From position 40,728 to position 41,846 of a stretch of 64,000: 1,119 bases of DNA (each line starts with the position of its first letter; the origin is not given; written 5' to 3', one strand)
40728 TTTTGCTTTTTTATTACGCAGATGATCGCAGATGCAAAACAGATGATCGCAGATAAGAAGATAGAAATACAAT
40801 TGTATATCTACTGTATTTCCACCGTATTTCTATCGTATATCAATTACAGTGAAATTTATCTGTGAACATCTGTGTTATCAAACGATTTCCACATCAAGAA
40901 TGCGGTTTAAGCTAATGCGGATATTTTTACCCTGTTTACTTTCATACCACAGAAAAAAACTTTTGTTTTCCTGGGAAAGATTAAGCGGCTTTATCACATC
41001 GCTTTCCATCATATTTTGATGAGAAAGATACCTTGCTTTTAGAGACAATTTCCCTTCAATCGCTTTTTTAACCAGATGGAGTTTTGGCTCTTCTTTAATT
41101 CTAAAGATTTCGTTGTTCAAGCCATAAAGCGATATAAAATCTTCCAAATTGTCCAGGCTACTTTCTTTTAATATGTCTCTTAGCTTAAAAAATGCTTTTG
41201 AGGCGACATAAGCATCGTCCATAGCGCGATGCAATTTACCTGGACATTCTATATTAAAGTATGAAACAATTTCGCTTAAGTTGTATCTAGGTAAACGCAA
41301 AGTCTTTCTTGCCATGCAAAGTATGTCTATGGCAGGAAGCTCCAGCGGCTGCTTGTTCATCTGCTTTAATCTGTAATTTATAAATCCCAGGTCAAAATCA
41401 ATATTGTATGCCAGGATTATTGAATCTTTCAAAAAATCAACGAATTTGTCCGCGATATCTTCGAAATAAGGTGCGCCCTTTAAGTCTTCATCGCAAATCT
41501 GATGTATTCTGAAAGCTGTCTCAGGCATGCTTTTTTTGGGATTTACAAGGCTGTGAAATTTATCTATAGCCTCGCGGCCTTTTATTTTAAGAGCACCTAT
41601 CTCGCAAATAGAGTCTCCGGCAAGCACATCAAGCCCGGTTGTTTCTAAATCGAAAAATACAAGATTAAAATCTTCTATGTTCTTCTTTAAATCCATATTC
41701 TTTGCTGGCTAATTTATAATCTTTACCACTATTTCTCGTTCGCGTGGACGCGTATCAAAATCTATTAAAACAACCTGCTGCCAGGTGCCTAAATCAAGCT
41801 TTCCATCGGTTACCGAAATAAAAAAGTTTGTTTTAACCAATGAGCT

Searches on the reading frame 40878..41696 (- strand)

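Call 71: search_protein_families(library=pfam, proteins=[window:40878-41696:-], max_evalue=0.00001)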
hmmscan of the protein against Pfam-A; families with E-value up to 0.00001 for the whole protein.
window:40878-41696:- (272 aa): 2 families
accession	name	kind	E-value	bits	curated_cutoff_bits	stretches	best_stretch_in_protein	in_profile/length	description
PF00929.31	RNase_T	-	1.3e-35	123.9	24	1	13-169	1-164/164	Exonuclease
PF13482.12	RNase_H_2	-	3.8e-07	30.6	22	1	13-150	1-116/165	RNase_H superfamily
